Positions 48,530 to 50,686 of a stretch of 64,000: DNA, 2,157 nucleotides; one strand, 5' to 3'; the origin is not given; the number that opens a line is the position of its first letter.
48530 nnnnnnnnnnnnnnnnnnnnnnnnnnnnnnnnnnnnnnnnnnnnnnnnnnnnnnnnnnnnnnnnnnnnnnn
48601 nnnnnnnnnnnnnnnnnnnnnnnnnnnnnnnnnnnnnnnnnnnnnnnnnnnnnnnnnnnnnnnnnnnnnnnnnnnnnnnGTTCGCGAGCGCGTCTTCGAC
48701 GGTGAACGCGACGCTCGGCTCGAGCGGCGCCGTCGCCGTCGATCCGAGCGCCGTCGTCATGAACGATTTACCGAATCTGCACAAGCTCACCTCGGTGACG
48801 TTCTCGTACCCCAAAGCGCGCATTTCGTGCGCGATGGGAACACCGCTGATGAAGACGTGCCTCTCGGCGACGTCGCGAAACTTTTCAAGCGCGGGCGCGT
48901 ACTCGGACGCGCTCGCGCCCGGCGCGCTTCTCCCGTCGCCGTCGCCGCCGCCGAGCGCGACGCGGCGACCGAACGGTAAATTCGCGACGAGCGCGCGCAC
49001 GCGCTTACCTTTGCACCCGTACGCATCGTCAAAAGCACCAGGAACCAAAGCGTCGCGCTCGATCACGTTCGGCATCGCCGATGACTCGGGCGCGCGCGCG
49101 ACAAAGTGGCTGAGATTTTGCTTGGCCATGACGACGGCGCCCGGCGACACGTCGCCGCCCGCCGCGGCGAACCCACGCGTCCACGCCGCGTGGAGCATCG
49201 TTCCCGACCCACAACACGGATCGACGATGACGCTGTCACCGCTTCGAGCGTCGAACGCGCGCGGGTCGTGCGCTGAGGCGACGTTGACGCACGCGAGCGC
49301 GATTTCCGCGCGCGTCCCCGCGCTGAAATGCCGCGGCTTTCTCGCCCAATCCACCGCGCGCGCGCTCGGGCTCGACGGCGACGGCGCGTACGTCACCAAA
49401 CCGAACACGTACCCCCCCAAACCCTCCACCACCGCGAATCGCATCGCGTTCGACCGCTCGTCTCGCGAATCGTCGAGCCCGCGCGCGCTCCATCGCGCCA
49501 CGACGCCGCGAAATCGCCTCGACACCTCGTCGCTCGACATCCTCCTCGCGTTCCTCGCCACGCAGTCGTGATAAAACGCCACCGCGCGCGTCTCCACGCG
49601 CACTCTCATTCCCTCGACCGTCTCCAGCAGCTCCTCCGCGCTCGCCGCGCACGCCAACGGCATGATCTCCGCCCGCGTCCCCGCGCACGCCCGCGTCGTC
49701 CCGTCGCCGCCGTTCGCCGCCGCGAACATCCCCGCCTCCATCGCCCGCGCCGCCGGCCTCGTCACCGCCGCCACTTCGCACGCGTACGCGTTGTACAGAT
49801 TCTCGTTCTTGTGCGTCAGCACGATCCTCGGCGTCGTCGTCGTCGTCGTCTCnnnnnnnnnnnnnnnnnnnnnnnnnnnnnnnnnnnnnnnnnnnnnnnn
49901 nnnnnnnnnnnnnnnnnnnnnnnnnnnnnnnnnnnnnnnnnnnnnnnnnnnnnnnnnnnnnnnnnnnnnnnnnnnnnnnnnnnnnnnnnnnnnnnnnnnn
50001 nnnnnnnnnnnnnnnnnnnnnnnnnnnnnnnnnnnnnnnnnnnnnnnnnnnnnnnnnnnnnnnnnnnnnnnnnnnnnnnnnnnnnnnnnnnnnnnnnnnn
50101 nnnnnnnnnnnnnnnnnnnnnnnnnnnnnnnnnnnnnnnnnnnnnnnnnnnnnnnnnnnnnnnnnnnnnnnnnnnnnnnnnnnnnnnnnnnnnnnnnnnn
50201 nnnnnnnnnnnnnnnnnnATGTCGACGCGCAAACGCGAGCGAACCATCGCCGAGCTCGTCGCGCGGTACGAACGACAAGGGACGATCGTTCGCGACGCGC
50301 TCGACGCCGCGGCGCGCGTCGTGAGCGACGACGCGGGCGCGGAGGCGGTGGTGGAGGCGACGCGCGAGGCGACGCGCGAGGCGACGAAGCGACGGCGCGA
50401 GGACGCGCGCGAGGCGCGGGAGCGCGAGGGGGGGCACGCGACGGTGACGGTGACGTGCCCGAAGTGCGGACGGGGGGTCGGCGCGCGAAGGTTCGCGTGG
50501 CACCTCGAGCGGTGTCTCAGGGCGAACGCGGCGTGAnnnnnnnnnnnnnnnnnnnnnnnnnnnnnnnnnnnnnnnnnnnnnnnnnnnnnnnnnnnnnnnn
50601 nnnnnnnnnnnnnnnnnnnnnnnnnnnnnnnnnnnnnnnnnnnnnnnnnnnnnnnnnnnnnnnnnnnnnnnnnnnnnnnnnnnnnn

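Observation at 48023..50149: Single ORF fusing an amino-methyltransferase domain (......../NLPFG) to a TRM10-type SPOUT domain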

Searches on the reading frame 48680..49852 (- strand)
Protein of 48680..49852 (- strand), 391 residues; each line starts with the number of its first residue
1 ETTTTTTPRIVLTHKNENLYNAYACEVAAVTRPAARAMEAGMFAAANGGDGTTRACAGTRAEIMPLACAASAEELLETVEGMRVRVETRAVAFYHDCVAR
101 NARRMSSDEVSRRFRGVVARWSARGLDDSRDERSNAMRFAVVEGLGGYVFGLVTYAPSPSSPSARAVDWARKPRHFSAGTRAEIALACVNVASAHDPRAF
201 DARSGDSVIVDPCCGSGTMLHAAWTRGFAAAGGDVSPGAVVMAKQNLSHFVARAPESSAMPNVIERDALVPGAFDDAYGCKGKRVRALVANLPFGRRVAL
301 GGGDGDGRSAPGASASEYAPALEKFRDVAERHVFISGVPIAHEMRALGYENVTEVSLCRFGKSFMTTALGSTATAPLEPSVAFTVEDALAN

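Call 26: search_protein_representatives(alignment_id=A2)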
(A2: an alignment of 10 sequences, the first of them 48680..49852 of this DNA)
Query: 10 sequences, 420 profile positions. Proteins with E-value up to 0.001 (for the whole library): 3151; up to 1e-10: 168; up to 1e-30: 35. The best 150 are listed.
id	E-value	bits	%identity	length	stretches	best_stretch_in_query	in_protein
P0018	6.6e-172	588.8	-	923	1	3-419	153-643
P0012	1.2e-164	564.9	-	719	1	2-419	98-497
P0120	3.8e-130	451.2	-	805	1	4-418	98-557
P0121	5.8e-100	351.8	-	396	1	57-358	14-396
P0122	1.0e-93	331.2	-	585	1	179-420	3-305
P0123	1.8e-93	330.4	-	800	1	4-419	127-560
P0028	5.4e-91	322.2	-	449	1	2-243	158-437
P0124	7.1e-79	282.3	-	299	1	59-356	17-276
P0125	1.1e-78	281.7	-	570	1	2-230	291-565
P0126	3.8e-74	266.7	-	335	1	67-283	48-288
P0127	1.6e-63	231.7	-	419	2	9-272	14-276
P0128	5.0e-63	230.1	-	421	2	4-178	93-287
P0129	1.1e-60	222.4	-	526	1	7-398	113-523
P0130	1.7e-60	221.7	-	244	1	56-210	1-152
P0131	5.1e-59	216.9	-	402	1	9-408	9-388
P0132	2.3e-56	208.1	-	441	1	4-397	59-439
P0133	1.3e-55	205.6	-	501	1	4-403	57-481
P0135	1.1e-53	199.3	-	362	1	11-400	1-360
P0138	2.3e-51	191.7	-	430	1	10-396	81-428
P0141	5.0e-49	184.0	-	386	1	9-397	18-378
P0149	4.7e-38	147.8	-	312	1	57-397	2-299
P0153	3.2e-30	122.0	-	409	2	123-396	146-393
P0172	1.2e-21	93.8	-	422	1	26-386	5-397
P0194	1.1e-15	74.1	-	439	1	39-333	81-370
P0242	2.9e-12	62.9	-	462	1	7-328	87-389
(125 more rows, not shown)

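Call 27: search_protein_families(library=pfam, proteins=[P0129, P0131, P0132, P0133, P0135, P0138, P0141, P0172, P0194, P0242], max_evalue=0.01)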
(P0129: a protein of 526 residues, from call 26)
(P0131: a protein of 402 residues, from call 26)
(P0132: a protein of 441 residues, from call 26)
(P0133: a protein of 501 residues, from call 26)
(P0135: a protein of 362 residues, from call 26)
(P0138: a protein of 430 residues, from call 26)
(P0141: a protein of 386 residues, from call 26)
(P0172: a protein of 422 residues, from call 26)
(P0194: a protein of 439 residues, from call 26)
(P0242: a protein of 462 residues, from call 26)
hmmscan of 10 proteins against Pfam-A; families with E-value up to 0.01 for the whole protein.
P0129 (526 aa): 6 families
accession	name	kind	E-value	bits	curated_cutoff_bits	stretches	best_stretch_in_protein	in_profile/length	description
PF01170.24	UPF0020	-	2.2e-09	37.7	22.3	1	290-464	7-144/197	RMKL-like, methyltransferase domain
PF13847.12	Methyltransf_31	-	5.6e-05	23.3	27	1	315-424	5-113/145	Methyltransferase domain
PF06325.19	PrmA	-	0.00027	21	22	1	314-361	162-209/296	Ribosomal protein L11 methyltransferase (PrmA)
PF03602.21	Cons_hypoth95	-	0.002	18.2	24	1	315-365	43-93/182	Conserved hypothetical protein 95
PF13649.12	Methyltransf_25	-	0.0045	18.1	27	0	317-378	1-66/97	Methyltransferase domain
PF11599.14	AviRa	-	0.0062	16.5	25.7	0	315-356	53-97/232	RRNA methyltransferase AviRa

P0131 (402 aa): 1 family
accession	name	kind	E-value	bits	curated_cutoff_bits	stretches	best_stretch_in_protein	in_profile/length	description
PF01170.24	UPF0020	-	0.00024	21.3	22.3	1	199-311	23-138/197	RMKL-like, methyltransferase domain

P0132 (441 aa): 3 families
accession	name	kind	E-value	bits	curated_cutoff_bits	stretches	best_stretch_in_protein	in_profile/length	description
PF01170.24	UPF0020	-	1.3e-05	25.4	22.3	1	252-371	28-138/197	RMKL-like, methyltransferase domain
PF03602.21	Cons_hypoth95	-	0.00024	21.3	24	1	251-313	40-103/182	Conserved hypothetical protein 95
PF11599.14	AviRa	-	0.00068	19.6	25.7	1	254-372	53-182/232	RRNA methyltransferase AviRa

P0133 (501 aa): 3 families
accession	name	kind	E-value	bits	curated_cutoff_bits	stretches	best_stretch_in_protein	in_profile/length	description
PF01170.24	UPF0020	-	4.5e-07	30.2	22.3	1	279-397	24-134/197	RMKL-like, methyltransferase domain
PF03602.21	Cons_hypoth95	-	0.0035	17.5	24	1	284-336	42-94/182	Conserved hypothetical protein 95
PF11599.14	AviRa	-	0.0046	16.9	25.7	0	255-300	27-68/232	RRNA methyltransferase AviRa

P0135 (362 aa): 4 families
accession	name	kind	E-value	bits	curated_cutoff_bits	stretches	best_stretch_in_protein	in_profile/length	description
PF01170.24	UPF0020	-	1.4e-10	41.6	22.3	1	164-286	5-134/197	RMKL-like, methyltransferase domain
PF02384.22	N6_Mtase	-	0.00014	21.7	20.4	1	173-285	32-137/311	N-6 DNA Methylase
PF03602.21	Cons_hypoth95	-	0.00028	21.1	24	1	193-266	45-120/182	Conserved hypothetical protein 95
PF11599.14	AviRa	-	0.00035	20.6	25.7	0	170-248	29-113/232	RRNA methyltransferase AviRa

P0138 (430 aa): 1 family
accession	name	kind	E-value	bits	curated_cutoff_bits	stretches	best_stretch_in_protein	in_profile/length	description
PF01170.24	UPF0020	-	0.00054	20.1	22.3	1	251-367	10-137/197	RMKL-like, methyltransferase domain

P0141 (386 aa): 3 families
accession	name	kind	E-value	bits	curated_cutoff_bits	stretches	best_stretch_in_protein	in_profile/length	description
PF01170.24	UPF0020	-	0.0001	22.5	22.3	1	216-317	28-134/197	RMKL-like, methyltransferase domain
PF06325.19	PrmA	-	0.0027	17.7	22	1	221-267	166-212/296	Ribosomal protein L11 methyltransferase (PrmA)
PF11599.14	AviRa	-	0.0035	17.3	25.7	0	215-260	50-98/232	RRNA methyltransferase AviRa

P0172 (422 aa): 0 families

P0194 (439 aa): 3 families
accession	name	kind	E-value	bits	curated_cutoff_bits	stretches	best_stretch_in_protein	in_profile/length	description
PF01170.24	UPF0020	-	2.8e-06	27.6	22.3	1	254-371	28-141/197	RMKL-like, methyltransferase domain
PF11599.14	AviRa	-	0.00045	20.2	25.7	1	258-392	55-207/232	RRNA methyltransferase AviRa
PF13649.12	Methyltransf_25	-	0.00048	21.2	27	1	258-318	1-63/97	Methyltransferase domain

P0242 (462 aa): 0 families

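Call 29: search_solved_structures(query=A2, max_evalue=1, show_alignments=3)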
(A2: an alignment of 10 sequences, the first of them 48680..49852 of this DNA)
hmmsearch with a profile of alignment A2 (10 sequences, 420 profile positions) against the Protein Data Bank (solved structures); distinct sequences matched with E-value up to 1: 46.
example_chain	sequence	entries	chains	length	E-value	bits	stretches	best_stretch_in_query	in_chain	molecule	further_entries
5e71_A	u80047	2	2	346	8.3e-05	25.1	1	217-265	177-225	N2, N2-dimethylguanosine tRNA methyltransferase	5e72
6zxw_G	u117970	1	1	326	0.00035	23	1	221-265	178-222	tRNA (Guanine(10)-N2)-dimethyltransferase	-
6zxv_A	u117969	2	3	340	0.00038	22.9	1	221-265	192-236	tRNA (Guanine(10)-N2)-dimethyltransferase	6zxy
1o9g_A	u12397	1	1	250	0.0004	22.8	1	222-332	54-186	RRNA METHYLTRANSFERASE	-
1o9h_A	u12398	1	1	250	0.00054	22.4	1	222-332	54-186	RRNA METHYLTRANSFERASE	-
6pbd_A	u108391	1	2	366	0.0017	20.8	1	220-303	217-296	Modification methylase CcrMI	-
2zie_A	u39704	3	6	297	0.0024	20.3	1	222-261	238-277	Putative modification methylase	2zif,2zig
3ldu_A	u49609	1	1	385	0.0086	18.4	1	220-247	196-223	Putative methylase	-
1g60_A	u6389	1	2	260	0.016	17.6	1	218-258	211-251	Adenine-specific Methyltransferase MboIIA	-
3ccf_A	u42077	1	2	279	0.016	17.5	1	221-272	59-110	Cyclopropane-fatty-acyl-phospholipid synthase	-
8s9m_A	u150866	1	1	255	0.021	17.2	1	219-262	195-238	DNA cytosine-N4 methyltransferase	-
8s9n_A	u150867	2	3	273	0.023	17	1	219-262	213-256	DNA cytosine-N4 methyltransferase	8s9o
8fjm_A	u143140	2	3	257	0.031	16.6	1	192-274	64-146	Histone-lysine N-methyltransferase, H3 lysine-79 specific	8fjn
7pd7_A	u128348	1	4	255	0.033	16.5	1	221-262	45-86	Methyltransferase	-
9icz_A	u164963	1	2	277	0.036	16.4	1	216-263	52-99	S-adenosylmethionine (SAM)-dependent methyltransferase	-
3v8v_A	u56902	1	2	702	0.23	13.7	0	223-241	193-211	Ribosomal RNA large subunit methyltransferase L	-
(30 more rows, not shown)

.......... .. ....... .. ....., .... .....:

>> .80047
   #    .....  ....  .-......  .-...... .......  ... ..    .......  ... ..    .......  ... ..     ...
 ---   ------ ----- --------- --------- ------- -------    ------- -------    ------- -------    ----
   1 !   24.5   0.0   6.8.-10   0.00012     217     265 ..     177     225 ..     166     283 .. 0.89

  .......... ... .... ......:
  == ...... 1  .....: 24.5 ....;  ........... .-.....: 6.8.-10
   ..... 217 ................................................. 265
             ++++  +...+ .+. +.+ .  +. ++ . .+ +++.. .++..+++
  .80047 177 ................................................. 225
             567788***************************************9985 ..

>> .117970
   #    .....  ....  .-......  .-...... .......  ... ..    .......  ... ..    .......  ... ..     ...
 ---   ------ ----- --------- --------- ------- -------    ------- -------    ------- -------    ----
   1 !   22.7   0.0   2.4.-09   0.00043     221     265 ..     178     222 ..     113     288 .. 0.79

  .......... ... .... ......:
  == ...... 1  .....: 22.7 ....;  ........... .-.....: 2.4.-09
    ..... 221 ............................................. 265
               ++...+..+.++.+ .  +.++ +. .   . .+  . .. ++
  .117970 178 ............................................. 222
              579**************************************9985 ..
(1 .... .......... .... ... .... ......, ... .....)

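Call 34: predict_structure(alignment_id=A2)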
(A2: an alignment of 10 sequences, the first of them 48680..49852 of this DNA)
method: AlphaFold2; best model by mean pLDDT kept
length: 391 residues; sequences in the alignment: 10
mean_pLDDT: 77.4   pTM: 0.81
mean pLDDT of the five models: 77.4, 77.3, 71.6, 70.8, 65.6
residues with pLDDT >= 90: 77; 70-90: 209; 50-70: 81; < 50: 24
segments of 3 or more residues with pLDDT < 50: 1-5, 157-160, 379-391
pLDDT, mean of each block of 10 residues (from residue 1): 57 73 81 73 71 73 88 92 77 79 82 84 62 70 87 61 61 64 87 88 91 88 89 88 86 63 90 88 91 64 53 78 92 89 92 79 85 66 43 32
secondary structure, 60 per line:
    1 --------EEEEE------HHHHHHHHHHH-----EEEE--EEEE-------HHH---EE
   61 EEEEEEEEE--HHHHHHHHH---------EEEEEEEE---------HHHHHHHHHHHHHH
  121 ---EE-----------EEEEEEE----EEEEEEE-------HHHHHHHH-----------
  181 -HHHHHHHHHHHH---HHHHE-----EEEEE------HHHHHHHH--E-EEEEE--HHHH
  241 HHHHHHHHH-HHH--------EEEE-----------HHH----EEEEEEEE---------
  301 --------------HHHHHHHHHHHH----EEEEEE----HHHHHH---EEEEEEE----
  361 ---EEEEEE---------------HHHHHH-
elements in order: E9-13 H20-30 E36-39 E42-45 E59-69 H72-80 E90-97 H107-120 E137-143 E148-154 H162-169 H182-193 H197-200 E207-211 H218-225 E230-234 H237-249 E262-265 E284-291 H315-326 E331-336 H341-346 E350-356 E364-369 H385-390

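Call 40: find_homologous_proteins(query=A2, max_evalue=0.00001)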
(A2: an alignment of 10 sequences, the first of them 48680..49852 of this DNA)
Query A2 (10 sequences) (391 aa, profile of the alignment): 44 proteins with E <= 0.00001 among 8000 candidates.
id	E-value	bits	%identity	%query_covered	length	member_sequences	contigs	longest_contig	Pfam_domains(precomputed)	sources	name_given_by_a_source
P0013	7.2e-179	613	39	98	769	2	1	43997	PF27710.1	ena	-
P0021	2.1e-178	612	40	67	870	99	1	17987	PF27710.1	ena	-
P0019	1.2e-177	609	36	97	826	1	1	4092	PF27710.1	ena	-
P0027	7.3e-177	607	40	96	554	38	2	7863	-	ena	-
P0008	3.7e-168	578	65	98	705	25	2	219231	PF27710.1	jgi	-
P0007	5.9e-167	574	65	98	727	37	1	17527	PF27710.1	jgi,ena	-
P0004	2.4e-166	572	71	98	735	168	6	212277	PF27710.1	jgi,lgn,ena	-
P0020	1.0e-165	570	38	97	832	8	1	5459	PF27710.1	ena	-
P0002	4.0e-165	568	93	98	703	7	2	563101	PF27710.1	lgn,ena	-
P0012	3.8e-164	565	55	98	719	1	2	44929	PF27710.1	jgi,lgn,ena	-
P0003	1.0e-163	563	70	98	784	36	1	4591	PF27710.1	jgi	-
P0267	9.6e-162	557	38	98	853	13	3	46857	PF27710.1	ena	-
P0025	5.9e-152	525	32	97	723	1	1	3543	PF13847.13,PF27710.1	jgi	-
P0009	7.4e-150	518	63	98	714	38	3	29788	PF27710.1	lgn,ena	-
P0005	2.7e-145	503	69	98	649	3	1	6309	PF27710.1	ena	-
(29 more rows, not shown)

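Call 42: list_cluster_members(proteins=[P0129, P0131, P0132, P0133, P0135, P0138, P0141, P0149, P0153, P0267])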
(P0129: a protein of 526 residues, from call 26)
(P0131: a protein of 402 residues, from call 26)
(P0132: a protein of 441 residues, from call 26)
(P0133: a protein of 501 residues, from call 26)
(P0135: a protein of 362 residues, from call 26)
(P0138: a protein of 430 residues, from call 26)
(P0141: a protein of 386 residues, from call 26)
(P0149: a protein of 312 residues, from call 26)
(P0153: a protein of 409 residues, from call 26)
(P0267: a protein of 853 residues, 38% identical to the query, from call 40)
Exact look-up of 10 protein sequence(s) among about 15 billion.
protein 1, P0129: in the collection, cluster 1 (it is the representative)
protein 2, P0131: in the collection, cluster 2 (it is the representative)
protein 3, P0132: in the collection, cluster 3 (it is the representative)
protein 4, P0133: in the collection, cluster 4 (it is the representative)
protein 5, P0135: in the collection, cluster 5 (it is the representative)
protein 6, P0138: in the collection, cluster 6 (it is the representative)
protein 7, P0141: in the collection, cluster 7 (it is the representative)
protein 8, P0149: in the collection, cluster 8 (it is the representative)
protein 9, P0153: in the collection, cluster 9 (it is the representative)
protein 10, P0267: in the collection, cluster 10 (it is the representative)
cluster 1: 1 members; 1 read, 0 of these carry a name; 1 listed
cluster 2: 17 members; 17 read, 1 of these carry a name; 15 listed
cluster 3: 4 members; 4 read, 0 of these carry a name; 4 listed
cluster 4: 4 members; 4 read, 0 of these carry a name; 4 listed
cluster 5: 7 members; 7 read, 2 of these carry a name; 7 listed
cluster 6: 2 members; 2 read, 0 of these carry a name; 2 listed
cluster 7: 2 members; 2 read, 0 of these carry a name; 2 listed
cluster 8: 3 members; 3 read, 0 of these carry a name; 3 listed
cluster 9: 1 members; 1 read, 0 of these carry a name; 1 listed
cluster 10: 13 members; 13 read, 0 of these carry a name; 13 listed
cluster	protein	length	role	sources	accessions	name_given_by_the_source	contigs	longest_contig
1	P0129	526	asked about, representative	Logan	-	-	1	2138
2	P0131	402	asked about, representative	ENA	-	-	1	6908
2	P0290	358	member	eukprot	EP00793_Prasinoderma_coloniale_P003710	PRCOL_00003086-RA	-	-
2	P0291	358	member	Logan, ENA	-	-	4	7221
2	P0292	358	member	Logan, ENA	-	-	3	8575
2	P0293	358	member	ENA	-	-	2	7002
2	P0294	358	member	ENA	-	-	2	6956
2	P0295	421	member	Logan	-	-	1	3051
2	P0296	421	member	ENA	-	-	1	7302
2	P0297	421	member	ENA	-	-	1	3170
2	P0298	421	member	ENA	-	-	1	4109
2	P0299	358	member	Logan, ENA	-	-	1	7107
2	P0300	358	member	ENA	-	-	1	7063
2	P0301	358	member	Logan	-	-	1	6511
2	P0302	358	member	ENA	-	-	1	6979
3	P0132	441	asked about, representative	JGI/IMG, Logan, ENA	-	-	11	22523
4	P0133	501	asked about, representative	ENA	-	-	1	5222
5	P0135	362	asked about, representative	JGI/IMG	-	hypothetical protein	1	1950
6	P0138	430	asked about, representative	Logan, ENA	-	-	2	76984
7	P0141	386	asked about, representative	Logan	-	-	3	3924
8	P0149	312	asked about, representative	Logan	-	-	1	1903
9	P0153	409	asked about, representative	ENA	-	-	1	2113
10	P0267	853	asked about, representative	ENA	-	-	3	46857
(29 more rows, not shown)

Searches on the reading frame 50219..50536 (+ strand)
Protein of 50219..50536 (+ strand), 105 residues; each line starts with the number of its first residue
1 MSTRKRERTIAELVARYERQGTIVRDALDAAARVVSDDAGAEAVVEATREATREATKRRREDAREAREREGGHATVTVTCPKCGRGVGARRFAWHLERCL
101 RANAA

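Call 56: search_protein_families(library=pfam, proteins=[window:50219-50536:+], max_evalue=0.001)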
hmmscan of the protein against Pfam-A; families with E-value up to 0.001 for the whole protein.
window:50219-50536:+ (105 aa): 2 families
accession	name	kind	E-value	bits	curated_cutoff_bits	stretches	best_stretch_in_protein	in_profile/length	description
PF08209.17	Sgf11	-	1.3e-10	41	26.4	1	75-100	2-27/33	Sgf11 (transcriptional regulation protein)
PF13913.12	zf-C2HC_2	-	0.0003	20.8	27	1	77-99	2-24/25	zinc-finger of a C2HC-type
